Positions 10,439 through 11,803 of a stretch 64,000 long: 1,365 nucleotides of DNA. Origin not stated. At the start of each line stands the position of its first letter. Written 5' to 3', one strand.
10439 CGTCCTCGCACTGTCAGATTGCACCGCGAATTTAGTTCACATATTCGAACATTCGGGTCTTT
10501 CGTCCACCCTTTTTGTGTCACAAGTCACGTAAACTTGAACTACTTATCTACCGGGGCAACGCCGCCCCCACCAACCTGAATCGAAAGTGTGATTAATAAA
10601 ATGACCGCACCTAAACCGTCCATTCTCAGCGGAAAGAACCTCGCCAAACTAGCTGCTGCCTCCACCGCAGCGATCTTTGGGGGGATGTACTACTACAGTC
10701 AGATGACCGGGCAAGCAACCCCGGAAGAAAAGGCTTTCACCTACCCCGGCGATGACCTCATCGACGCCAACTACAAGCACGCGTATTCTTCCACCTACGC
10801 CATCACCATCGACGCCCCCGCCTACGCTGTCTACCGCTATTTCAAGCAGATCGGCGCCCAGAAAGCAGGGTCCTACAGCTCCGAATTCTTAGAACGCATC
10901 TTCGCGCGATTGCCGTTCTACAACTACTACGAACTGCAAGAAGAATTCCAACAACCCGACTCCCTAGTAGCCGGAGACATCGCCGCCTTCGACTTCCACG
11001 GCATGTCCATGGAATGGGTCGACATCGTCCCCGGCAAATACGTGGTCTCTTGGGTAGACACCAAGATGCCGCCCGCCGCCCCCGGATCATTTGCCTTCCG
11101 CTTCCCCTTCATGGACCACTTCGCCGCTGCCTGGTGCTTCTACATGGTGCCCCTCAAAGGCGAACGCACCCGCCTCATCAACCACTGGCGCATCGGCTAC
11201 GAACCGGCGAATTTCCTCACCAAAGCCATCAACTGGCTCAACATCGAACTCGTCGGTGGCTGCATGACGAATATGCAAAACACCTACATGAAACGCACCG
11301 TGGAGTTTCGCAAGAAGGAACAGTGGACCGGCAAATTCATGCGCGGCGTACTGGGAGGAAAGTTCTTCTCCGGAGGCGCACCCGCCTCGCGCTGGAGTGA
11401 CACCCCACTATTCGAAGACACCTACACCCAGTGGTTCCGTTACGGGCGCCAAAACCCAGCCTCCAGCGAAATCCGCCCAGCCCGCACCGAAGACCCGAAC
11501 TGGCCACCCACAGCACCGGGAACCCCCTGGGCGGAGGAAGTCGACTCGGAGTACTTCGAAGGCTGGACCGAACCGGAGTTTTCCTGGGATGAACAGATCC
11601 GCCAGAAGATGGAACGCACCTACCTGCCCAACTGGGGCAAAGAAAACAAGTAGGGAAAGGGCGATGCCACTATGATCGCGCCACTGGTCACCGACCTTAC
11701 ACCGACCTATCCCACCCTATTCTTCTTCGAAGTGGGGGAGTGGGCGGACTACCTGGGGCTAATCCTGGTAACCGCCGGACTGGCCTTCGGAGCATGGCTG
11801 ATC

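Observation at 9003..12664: Uncharacterised three-gene membrane module: two paralogous Trp-rich polytopic proteins plus a membrane-anchored SRPBCC/START-like protein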

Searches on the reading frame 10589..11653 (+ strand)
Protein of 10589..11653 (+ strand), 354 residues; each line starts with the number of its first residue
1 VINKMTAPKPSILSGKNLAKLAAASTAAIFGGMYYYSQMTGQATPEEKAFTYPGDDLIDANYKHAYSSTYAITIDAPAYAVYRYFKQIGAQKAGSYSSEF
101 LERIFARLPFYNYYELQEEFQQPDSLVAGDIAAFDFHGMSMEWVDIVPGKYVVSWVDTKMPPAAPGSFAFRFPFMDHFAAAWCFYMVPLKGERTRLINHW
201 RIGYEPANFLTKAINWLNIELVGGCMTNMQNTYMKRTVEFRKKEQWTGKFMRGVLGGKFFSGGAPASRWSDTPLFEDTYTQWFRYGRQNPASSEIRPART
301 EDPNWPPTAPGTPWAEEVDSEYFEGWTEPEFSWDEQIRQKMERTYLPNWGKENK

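Call 4: search_protein_families(library=pfam, proteins=[window:10589-11653:+], max_evalue=1)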
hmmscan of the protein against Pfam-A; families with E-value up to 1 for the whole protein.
window:10589-11653:+ (354 aa): 0 families

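Call 5: search_protein_families(library=ncbifam, proteins=[window:10589-11653:+], max_evalue=1)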
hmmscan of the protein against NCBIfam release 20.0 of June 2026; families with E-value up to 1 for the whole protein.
window:10589-11653:+ (354 aa): 0 families

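Call 8: search_solved_structures(query=window:10589-11653:+, max_evalue=10)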
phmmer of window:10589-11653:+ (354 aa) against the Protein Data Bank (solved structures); distinct sequences matched with E-value up to 10: 3.
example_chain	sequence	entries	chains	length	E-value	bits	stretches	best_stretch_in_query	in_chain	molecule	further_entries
1mhh_B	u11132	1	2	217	0.16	14.2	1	130-194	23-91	Fab, heavy chain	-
1n64_H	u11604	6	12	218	0.16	14.2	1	130-194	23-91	Fab 19D9D6 heavy chain | antibody 19D9D6 heavy chain | Monoclonal antibody 19D9D6 Heavy chain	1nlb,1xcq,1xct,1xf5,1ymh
3fol_A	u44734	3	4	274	0.26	13.5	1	302-332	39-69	MHC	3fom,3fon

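Call 11: find_homologous_proteins(query=window:10589-11653:+)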
Query window:10589-11653:+ (354 aa): 88 proteins with E <= 0.001 among 3327 candidates.
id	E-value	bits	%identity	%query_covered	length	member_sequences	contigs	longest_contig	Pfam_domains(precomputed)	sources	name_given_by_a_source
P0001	9.2e-215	731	95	91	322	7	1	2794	-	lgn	-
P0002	1.1e-200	684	83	96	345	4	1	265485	-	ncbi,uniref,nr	ncbi:hypothetical protein BSR29_04885 [Boudabousia liubingyangii]|uniref:Uncharacterized protein n=2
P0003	1.7e-183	628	75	98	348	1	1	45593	-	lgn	-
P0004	1.7e-182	625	75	97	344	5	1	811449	-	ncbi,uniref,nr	ncbi:hypothetical protein [Actinomyces vulturis]|uniref:hypothetical protein n=1 Tax=Actinomyces vul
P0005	4.6e-178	610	73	96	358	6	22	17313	-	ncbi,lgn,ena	-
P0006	6.9e-178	609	73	96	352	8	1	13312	-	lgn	-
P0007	1.0e-177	609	72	96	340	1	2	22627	-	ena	-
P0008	2.8e-177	607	75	95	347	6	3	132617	-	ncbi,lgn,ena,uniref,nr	ncbi:hypothetical protein [uncultured Arcanobacterium sp.]|uniref:hypothetical protein n=1 Tax=uncul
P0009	4.8e-177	607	76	90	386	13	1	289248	-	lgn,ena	-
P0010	8.6e-177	606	76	90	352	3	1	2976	-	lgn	-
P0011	1.3e-174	599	74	94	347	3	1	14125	-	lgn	-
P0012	2.5e-174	598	71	96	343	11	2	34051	-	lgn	-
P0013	2.6e-174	598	72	96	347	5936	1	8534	-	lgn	-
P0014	3.6e-174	597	75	92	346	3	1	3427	-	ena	-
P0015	7.3e-174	596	72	91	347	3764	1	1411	-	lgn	-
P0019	2.5e-173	594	73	97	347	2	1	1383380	-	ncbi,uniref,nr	ncbi:hypothetical protein KRX51_03630 [Corynebacterium sp. TAE3-ERU12]|uniref:hypothetical protein n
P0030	2.1e-170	585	72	94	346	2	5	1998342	-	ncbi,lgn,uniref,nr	ncbi:hypothetical protein [Arcanobacterium phocae]|uniref:Uncharacterized protein n=1 Tax=Arcanobact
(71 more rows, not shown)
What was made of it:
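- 10589..11653 (+): Gene M. This is the membrane-anchored SRPBCC-fold protein (354-aa ORF; the probable true start is the ATG at 10601). 88 homolog clusters at 51-95% identity (call 11).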

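Call 17: find_related_loci(query=A1, collection=genome_contigs, flank=10000)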
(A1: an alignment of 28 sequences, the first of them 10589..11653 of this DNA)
Query A1 (354 aa) in genome_contigs; peptide patterns used: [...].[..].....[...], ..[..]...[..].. (x = any residue, [..] = any of these).
132 stretches matched a pattern; 89 encode a relative of the query (tblastn E <= 1e-3); the best 80 are kept; 80 distinct loci.
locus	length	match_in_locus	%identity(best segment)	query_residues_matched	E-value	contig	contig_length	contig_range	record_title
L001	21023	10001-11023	83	12-352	0e+0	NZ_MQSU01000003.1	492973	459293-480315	Boudabousia liubingyangii strain VUL4_1 Scaffold3, whole genome shotgun sequence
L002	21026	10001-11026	75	13-354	0e+0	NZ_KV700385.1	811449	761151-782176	Actinomyces vulturis strain VUL7 Scaffold1, whole genome shotgun sequence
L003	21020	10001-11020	78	13-352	0e+0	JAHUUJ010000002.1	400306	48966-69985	Actinomycetaceae bacterium TAE3-ERU4 Seq2, whole genome shotgun sequence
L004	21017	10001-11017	73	16-354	2e-177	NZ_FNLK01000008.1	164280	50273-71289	Schaalia meyeri strain DSM 20733, whole genome shotgun sequence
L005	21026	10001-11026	73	12-353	8e-178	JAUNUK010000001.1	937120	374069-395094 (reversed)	MAG: Actinomycetaceae bacterium isolate S5R_St_27 NODE_1_length_937120_cov_35.194662, whole genome shotgun sequence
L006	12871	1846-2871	72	13-354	2e-176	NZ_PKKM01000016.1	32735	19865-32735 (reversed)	Schaalia odontolytica strain UMB0018 ERR1203605.17957_1_17.16, whole genome shotgun sequence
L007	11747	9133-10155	72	14-354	3e-176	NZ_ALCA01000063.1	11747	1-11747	Actinomyces sp. ICM47 ctg120010148470, whole genome shotgun sequence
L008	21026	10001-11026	74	11-352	6e-176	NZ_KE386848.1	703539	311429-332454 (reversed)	Schaalia suimastitidis DSM 15538 G438DRAFT_scaffold00001.1, whole genome shotgun sequence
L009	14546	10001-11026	72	13-354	6e-176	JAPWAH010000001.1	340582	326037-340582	Pauljensenia sp. 20925_1_27 contig00001, whole genome shotgun sequence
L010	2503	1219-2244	72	13-354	0e+0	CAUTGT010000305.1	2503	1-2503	MAG TPA_asm: uncultured Actinomycetaceae bacterium isolate SRR15001313_bin.7_MetaWRAP_v1.3_MAG genome assembly, contig:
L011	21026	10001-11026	71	13-354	4e-175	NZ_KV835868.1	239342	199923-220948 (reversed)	Actinomyces sp. HMSC035G02 Scaffold26, whole genome shotgun sequence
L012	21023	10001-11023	71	14-354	3e-175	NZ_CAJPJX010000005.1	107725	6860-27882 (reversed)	MAG: Actinomyces sp. ICM47 isolate DRR241310-mag-bin.5, whole genome shotgun sequence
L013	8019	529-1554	72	13-354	2e-175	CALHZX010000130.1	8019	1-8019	MAG TPA_asm: uncultured Actinomyces sp. isolate ERR589471_bin.117_CONCOCT_v1.1_MAG genome assembly, contig: ERZ772960.51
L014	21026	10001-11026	71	13-354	4e-175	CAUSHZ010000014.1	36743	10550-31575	MAG TPA_asm: uncultured Actinomyces sp. isolate SRR15839755_bin.5_MetaWRAP_v1.3_MAG genome assembly, contig: ERZ14236307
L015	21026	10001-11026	72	13-354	2e-175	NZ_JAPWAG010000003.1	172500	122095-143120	Pauljensenia sp. 20925_1_34 contig00003, whole genome shotgun sequence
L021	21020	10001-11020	71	12-351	9e-175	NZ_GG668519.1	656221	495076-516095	Mobiluncus mulieris ATCC 35243 SCAFFOLD2, whole genome shotgun sequence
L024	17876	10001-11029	72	12-354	7e-174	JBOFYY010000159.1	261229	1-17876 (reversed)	MAG: Propionibacteriaceae bacterium isolate WFFMC_MAG_488 k139_104839_flag=0_multi=103.9917_len=261229, whole genome sho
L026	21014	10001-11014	72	16-353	4e-173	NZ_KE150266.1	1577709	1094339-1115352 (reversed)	Gleimia europaea ACS-120-V-Col10b acsNW-supercont1.1, whole genome shotgun sequence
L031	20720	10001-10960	75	33-352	5e-171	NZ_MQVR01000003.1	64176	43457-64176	Bowdeniella nasicola strain DSM 19116 Scaffold3, whole genome shotgun sequence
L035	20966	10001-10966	75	33-354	2e-170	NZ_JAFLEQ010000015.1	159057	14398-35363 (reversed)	Corynebacterium mendelii strain CCM 8862 GCM70011437_15, whole genome shotgun sequence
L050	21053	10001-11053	68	6-354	4e-167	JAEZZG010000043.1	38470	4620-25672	MAG: Actinomycetes bacterium isolate OH_PFB_42 k127_1293316, whole genome shotgun sequence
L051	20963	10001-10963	74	33-353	5e-167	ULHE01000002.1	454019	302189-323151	Corynebacterium lactis strain Corynebacterium lactis S064 genome assembly, contig: NODE_2, whole genome shotgun sequence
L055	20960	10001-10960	72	33-352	2e-164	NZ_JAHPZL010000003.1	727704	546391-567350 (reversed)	Austwickia sp. TVS 96-490-7B contig_3, whole genome shotgun sequence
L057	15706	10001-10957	72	33-351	8e-164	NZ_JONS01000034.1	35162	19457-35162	Actinomyces israelii DSM 43320 O145DRAFT_scaffold00032.32_C, whole genome shotgun sequence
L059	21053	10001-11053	65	2-352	1e-160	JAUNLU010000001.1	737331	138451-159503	MAG: Trueperella sp. isolate S30M_St_4_sub NODE_1_length_737331_cov_49.591880, whole genome shotgun sequence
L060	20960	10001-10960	68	33-352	6e-156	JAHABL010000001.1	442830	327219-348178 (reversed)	MAG: Mycobacteriales bacterium isolate L3_072_000G1_dasL3_072_000G1_concoct_72 L3_072_000G1_scaffold_2, whole genome sho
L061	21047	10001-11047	64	3-352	5e-155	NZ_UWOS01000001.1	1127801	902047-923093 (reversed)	Arcanobacterium ihumii strain Marseille-P5647, whole genome shotgun sequence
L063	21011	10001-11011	64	16-352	8e-154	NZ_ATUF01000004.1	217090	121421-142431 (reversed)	Varibaculum cambriense DSM 15806 F605DRAFT_scaffold00003.3_C, whole genome shotgun sequence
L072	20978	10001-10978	73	27-352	1e-168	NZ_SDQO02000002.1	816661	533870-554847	Corynebacterium silvaticum strain KL0182 KL0182_contig_2, whole genome shotgun sequence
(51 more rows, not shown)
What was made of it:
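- That argues against a lineage-specific envelope lipid (call 17).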

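Call 19: predict_structure(alignment_id=A1)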
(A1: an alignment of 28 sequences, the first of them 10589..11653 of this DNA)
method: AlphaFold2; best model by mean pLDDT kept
length: 354 residues; sequences in the alignment: 28
mean_pLDDT: 71.7   pTM: 0.74
mean pLDDT of the five models: 71.7, 71.5, 70.9, 69.4, 65.4
residues with pLDDT >= 90: 62; 70-90: 158; 50-70: 72; < 50: 62
segments of 3 or more residues with pLDDT < 50: 90-123, 135-138, 264-286
pLDDT, mean of each block of 10 residues (from residue 1): 58 80 90 89 92 92 90 92 67 38 33 36 64 55 85 85 60 77 92 93 88 84 81 78 57 59 46 28 46 84 81 88 84 67 76 65
secondary structure, 60 per line:
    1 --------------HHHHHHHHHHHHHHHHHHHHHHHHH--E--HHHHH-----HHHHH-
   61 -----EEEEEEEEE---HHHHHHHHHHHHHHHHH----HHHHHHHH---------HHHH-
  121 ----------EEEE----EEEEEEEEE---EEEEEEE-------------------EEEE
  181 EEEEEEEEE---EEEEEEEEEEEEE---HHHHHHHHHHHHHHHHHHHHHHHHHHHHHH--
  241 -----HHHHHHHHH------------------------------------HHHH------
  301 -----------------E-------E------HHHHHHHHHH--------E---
elements in order: H15-39 H45-49 H55-59 E66-74 H78-94 H99-106 H116-119 E131-134 E139-147 E151-157 E177-189 E193-205 H209-238 H246-254 H291-294 H333-342
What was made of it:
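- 10589..11653 (+): AlphaFold model with pLDDT 71.7 and pTM 0.74 (call 19).
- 10631..10705 (+): N-terminal anchor helix of M (residues 15-39). It is rich in Gly and Ala, has a K/R-rich N-flank, and is followed by the invariant motifs FSQ and GKAT. Helix 15-39 in the model, pLDDT 80-90 (call 19).
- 10736..11308 (+): SRPBCC (helix-grip) core of M, about residues 50-240. It includes a highly conserved but poorly modelled segment at residues 90-123. The secondary-structure order is beta, alpha, alpha, six beta strands, then a long alpha helix (call 19).
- On SRPBCC superfamily (helix-grip fold): The secondary-structure order of the model fits (call 19).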

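Call 21: search_protein_representatives(protein=window:10589-11653:+)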
Query: 354 residues. Proteins with E-value up to 0.001 (for the whole library): 404; up to 1e-10: 42; up to 1e-30: 7. The best 150 are listed.
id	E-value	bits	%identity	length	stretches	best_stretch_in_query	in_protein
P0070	2.6e-156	536.7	65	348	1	16-352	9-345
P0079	2.7e-113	395.2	68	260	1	21-261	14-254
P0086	9.9e-68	245.3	69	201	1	18-170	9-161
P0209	2.6e-50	188.0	39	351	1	21-323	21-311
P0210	2.6e-36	141.9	57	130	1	16-142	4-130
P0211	1.9e-34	135.7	33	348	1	25-329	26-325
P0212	2.0e-33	132.4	59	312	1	226-321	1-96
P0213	4.2e-30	121.4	66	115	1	19-104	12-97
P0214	7.2e-29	117.4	54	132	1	20-136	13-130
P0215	4.5e-27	111.5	72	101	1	54-128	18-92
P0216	8.3e-23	97.4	34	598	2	44-239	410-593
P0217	2.1e-22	96.1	70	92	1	289-352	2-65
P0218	4.0e-22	95.2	48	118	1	127-234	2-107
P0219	1.8e-21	93.0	46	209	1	219-350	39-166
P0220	2.1e-20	89.5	67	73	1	294-353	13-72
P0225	6.3e-18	81.4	35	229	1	26-214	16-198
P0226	6.6e-17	78.0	32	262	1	23-215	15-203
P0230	2.0e-16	76.5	31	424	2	49-215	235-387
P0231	4.0e-16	75.4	32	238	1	34-241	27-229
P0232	6.1e-16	74.9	30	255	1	45-250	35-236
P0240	1.1e-12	64.1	32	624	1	42-231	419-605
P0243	7.0e-12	61.5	30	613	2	44-247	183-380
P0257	1.2e-09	54.1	31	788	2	44-203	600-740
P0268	1.6e-08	50.4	31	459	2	39-207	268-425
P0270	2.0e-08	50.1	27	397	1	38-211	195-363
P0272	2.4e-08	49.9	25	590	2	42-206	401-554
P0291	1.8e-07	46.9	30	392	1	22-228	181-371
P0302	3.6e-07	46.0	30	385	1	18-246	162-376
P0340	2.2e-06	43.4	29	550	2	44-241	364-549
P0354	4.4e-06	42.4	31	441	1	50-227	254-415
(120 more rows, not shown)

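Call 22: search_protein_families(library=pfam, proteins=[P0209, P0211, P0216, P0225, P0226, P0231, P0232, P0240, P0243, P0257], max_evalue=0.01)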
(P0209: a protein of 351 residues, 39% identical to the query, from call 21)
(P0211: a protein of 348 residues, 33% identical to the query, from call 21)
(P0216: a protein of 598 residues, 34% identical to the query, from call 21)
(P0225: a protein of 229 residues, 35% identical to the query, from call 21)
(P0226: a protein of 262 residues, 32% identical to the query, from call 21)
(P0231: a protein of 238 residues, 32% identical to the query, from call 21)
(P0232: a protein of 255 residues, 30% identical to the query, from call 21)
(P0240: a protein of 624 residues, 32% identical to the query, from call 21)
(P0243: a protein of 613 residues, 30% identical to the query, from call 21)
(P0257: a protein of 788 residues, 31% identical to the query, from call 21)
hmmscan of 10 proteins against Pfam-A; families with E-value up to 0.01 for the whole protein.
P0209 (351 aa): 0 families

P0211 (348 aa): 0 families

P0216 (598 aa): 1 family
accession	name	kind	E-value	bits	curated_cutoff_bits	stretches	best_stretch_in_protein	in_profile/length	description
PF10604.15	Polyketide_cyc2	-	8.8e-11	42.7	27.4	1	204-368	2-142/142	Polyketide cyclase / dehydrase and lipid transport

P0225 (229 aa): 1 family
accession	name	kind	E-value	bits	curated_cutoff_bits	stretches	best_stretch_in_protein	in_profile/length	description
PF10604.15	Polyketide_cyc2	-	0.0067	17.2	27.4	0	56-79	5-28/142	Polyketide cyclase / dehydrase and lipid transport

P0226 (262 aa): 1 family
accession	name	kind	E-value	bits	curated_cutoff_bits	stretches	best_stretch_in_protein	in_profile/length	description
PF10604.15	Polyketide_cyc2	-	0.0047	17.7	27.4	0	57-85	3-30/142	Polyketide cyclase / dehydrase and lipid transport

P0231 (238 aa): 0 families

P0232 (255 aa): 0 families

P0240 (624 aa): 8 families
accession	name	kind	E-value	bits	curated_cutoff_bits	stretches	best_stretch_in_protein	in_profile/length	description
PF07992.20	Pyr_redox_2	-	3.2e-06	27.2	26.1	1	4-131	2-77/291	Pyridine nucleotide-disulphide oxidoreductase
PF13450.12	NAD_binding_8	-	4.2e-06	27.4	21.9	1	7-66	1-66/68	NAD(P)-binding Rossmann-like domain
PF01593.30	Amino_oxidase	-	3e-05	23.9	19.8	1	12-250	1-260/443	Flavin containing amine oxidoreductase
PF01266.30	DAO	-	4.7e-05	23.5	27.9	0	5-29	2-26/353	FAD dependent oxidoreductase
PF03486.20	HI0933_like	-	0.0003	20.8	50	1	4-61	2-62/244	HI0933-like protein Rossmann domain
PF00890.30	FAD_binding_2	-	0.00056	19.6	20.4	1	6-33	3-30/414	FAD binding domain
PF13738.12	Pyr_redox_3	-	0.00097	18.9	30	0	6-29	1-25/305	Pyridine nucleotide-disulphide oxidoreductase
PF01134.28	GIDA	-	0.0073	15.8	22.1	0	5-35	2-32/391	Glucose inhibited division protein A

P0243 (613 aa): 1 family
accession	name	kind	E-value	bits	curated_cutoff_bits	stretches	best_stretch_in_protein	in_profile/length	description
PF10604.15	Polyketide_cyc2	-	9.9e-05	23.1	27.4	0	204-369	2-142/142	Polyketide cyclase / dehydrase and lipid transport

P0257 (788 aa): 1 family
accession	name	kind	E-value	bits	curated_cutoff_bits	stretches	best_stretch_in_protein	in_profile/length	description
PF10604.15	Polyketide_cyc2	-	7.4e-11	43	27.4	0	622-667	5-45/142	Polyketide cyclase / dehydrase and lipid transport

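Call 23: fold_search(model_id=the predicted structure, library=pdb)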
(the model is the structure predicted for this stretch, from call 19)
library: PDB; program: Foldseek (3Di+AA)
matches with E <= 10: 1145; with E <= 0.001: 160
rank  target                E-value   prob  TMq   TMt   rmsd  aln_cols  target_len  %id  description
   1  3q64                  1.3e-05  1.00  0.22  0.42   9.2       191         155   13  X-ray crystal structure of protein mll3774 from Mesorhizobium loti, Northeast Structural Genomics Consortium Target MlR4 (released 2011-01-12)
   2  3klx_B                2.0e-05  0.99  0.22  0.36  13.0       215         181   10  Crystal structure of native abscisic acid receptor PYL3 (released 2010-11-10)
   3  3rd6_A                2.5e-05  1.00  0.23  0.47   7.5       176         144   15  Crystal structure of Mll3558 protein from Rhizobium loti. Northeast Structural Genomics Consortium target id MlR403 (released 2011-05-25)
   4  4jda_D                2.7e-05  0.99  0.22  0.36  11.3       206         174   10  Complex structure of abscisic acid receptor PYL3 with (-)-ABA (released 2013-07-24)
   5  4dsc_B                3.2e-05  0.98  0.20  0.33  13.9       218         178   10  Complex structure of abscisic acid receptor PYL3 with (+)-ABA in spacegroup of H32 at 1.95A (released 2012-06-06)
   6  5zcg_D                4.9e-05  1.00  0.22  0.39  12.7       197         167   10  Crystal structure of OsPP2C50 S265L/I267V:OsPYL/RCAR3 with (+)-ABA (released 2019-03-06)
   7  3put_A                4.9e-05  0.99  0.20  0.39   8.9       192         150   12  Crystal Structure of the CERT START domain (mutant V151E) from Rhizobium etli at the resolution 1.8A, Northeast Struct (released 2010-12-22)
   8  3uqh_B                5.3e-05  0.97  0.19  0.33  12.0       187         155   11  Crystal structure of aba receptor pyl10 (apo) (released 2011-12-14)
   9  3tfz_A                5.9e-05  1.00  0.26  0.47   7.9       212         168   11  Crystal structure of Zhui aromatase/cyclase from Streptomcyes sp. R1128 (released 2011-09-14)
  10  7mld                  5.9e-05  0.99  0.22  0.41  11.0       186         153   11  PYL10 bound to the ABA pan-antagonist antabactin (released 2021-09-29)
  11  3tfz_B                6.3e-05  1.00  0.26  0.47   6.9       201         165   13  Crystal structure of Zhui aromatase/cyclase from Streptomcyes sp. R1128 (released 2011-09-14)
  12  4ds8_A                6.3e-05  0.99  0.22  0.37  13.5       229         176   10  Complex structure of abscisic acid receptor PYL3-(+)-ABA-HAB1 in the presence of Mn2+ (released 2012-06-06)
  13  4jda_B                6.7e-05  0.99  0.20  0.36  13.9       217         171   10  Complex structure of abscisic acid receptor PYL3 with (-)-ABA (released 2013-07-24)
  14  3put_B                7.1e-05  0.99  0.21  0.40   9.4       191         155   12  Crystal Structure of the CERT START domain (mutant V151E) from Rhizobium etli at the resolution 1.8A, Northeast Struct (released 2010-12-22)
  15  8ey0_A                7.1e-05  0.99  0.25  0.42  11.0       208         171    9  Structure of an orthogonal PYR1*:HAB1* chemical-induced dimerization module in complex with mandipropamid (released 2023-11-08)
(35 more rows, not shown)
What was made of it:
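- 10736..11308 (+): Foldseek result in call 23.
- On SRPBCC superfamily (helix-grip fold): TM-scores are modest (0.27-0.51 normalised to the target), because 62 residues of the model have low confidence (call 23).
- Closest known: SRPBCC superfamily. Same: Foldseek probability is 0.96-1.0 against many SRPBCC structures (call 23).
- The actinobacterial partner is a hydrophobic-pocket SRPBCC protein (call 23). The top Foldseek hits of M are abscisic-acid receptors of the PYR/PYL family (call 23).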

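Call 46: find_encoding_contigs(protein=P0019, flank=9000, max_places=1)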
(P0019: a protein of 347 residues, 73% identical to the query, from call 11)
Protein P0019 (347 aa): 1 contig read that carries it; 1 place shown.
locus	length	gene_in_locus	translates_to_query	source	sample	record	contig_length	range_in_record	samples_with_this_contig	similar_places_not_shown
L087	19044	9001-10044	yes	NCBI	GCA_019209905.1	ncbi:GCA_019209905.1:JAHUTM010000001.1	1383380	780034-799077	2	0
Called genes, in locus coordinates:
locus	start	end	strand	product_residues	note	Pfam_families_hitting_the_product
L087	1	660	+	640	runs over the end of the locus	PF03235:GmrSD_N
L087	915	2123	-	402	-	PF09587:PGA_cap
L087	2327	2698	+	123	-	PF20464:MmeI_N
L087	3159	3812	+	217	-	PF00730:HhH-GPD, PF00633:HHH (faint)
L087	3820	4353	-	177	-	PF01965:DJ-1_PfpI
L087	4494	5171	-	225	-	PF06912:DUF1275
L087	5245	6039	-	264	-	PF00376:MerR, PF13411:MerR_1, PF09278:MerR-DNA-bind (weak), PF07739:TipAS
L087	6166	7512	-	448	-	PF18948:DUF5692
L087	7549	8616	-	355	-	PF18948:DUF5692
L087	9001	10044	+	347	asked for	-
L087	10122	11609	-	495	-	PF02233:PNTB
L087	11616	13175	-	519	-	PF05222:AlaDh_PNT_N, PF01262:AlaDh_PNT_C, PF12769:PNTB_4TM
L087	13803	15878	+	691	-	-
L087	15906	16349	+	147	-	PF03013:Pyr_excise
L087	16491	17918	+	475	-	PF01547:SBP_bac_1, PF13416:SBP_bac_8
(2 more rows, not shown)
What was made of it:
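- A MerR/TipAS-type regulator lies beside the triad in one Corynebacterium (call 46).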
